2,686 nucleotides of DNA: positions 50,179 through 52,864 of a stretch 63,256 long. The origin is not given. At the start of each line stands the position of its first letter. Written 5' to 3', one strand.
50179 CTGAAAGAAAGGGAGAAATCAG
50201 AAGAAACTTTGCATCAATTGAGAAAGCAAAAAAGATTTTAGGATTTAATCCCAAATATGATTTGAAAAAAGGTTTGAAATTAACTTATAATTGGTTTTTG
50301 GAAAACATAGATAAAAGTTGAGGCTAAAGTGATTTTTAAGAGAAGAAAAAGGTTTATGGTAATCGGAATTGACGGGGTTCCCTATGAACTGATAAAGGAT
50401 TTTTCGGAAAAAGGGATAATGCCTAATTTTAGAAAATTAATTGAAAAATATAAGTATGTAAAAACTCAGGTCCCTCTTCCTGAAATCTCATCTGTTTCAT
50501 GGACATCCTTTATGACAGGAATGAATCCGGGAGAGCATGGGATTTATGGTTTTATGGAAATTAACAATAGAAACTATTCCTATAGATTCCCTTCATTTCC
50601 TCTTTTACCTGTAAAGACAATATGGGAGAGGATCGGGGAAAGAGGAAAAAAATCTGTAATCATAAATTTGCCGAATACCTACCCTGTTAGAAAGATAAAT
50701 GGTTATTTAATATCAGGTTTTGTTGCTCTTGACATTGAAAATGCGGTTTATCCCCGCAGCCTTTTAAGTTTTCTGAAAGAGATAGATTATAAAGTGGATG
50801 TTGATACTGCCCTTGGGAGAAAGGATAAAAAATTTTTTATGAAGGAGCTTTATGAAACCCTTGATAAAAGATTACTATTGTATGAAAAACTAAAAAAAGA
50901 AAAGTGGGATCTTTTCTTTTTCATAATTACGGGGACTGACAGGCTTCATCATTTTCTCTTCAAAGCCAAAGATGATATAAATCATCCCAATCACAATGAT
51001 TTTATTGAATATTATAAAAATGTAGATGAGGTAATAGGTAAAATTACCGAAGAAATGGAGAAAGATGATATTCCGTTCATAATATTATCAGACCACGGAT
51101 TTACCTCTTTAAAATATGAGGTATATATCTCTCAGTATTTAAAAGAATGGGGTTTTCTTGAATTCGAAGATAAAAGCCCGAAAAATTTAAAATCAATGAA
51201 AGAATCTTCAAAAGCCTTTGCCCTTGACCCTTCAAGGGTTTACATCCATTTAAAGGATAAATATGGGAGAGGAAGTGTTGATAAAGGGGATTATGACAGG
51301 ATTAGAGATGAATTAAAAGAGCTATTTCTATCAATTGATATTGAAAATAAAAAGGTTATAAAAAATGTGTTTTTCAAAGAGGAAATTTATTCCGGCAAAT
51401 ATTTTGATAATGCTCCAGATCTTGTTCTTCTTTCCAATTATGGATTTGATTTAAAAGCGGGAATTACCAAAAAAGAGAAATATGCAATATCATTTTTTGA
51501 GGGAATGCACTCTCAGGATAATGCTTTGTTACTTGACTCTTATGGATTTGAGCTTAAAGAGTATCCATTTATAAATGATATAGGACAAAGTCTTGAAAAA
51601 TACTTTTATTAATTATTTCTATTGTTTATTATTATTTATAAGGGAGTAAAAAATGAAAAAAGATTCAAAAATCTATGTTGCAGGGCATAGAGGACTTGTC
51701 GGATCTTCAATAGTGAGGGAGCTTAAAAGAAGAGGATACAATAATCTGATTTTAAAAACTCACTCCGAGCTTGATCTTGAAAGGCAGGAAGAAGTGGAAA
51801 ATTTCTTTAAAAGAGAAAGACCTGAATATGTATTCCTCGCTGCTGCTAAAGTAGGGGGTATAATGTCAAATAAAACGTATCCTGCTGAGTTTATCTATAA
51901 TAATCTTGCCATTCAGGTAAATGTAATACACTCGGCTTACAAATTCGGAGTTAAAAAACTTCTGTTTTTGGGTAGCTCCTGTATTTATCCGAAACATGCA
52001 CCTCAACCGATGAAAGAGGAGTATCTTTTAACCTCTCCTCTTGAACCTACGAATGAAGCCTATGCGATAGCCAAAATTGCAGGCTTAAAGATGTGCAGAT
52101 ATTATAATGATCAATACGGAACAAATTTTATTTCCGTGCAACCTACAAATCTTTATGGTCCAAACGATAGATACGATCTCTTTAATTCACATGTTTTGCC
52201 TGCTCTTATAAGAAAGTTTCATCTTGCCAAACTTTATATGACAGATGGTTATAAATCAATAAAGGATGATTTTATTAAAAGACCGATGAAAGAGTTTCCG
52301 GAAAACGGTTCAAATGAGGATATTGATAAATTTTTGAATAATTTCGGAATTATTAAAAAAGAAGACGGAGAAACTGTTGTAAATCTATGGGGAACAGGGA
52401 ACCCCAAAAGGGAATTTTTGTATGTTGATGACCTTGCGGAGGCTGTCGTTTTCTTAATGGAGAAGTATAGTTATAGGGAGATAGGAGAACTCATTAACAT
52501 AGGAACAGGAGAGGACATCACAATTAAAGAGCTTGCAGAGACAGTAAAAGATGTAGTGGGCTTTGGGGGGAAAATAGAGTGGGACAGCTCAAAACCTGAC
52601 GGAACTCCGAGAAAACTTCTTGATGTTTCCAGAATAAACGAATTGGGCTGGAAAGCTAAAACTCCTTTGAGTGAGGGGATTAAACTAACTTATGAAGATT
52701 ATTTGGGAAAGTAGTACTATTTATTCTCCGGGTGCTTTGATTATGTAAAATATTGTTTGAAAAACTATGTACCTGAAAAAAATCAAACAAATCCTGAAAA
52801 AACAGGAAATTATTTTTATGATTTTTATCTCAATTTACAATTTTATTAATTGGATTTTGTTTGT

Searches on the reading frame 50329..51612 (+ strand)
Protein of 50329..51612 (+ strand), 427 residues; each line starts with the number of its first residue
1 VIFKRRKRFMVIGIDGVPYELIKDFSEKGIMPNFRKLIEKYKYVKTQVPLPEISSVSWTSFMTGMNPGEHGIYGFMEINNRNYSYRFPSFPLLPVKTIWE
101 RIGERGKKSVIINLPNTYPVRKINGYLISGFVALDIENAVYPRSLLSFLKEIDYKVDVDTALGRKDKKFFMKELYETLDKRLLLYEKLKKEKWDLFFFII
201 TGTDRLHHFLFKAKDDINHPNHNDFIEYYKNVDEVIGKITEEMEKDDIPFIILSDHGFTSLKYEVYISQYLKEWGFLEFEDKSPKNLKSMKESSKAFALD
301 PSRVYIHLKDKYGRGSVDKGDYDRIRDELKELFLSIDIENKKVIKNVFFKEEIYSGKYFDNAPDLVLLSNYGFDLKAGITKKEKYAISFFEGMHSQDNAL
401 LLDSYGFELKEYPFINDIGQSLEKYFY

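Call 8: search_protein_families(library=pfam, proteins=[window:50329-51612:+], max_evalue=0.00001)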
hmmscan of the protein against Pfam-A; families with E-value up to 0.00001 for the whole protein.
window:50329-51612:+ (427 aa): 1 family
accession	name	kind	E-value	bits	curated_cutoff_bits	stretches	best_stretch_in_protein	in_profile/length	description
PF01663.27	Phosphodiest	-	6.8e-43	148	23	1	11-388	3-336/342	Type I phosphodiesterase / nucleotide pyrophosphatase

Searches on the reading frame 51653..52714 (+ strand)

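Call 18: search_protein_families(library=pfam, proteins=[window:51653-52714:+], max_evalue=0.00001)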
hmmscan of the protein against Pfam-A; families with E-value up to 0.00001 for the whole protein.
window:51653-52714:+ (353 aa): 4 families
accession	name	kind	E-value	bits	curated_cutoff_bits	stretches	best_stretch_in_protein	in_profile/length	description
PF01370.27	Epimerase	-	1.4e-64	218.2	20.9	2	7-195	1-201/240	NAD dependent epimerase/dehydratase family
PF16363.11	GDP_Man_Dehyd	-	9.6e-18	65.1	27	1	39-190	58-205/332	GDP-mannose 4,6 dehydratase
PF02719.21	Polysacc_synt_2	-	1.9e-07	31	20.2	0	19-106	38-126/293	Polysaccharide biosynthesis protein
PF04321.23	RmlD_sub_bind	-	2.6e-07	30.5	27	1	6-151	2-139/287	RmlD substrate binding domain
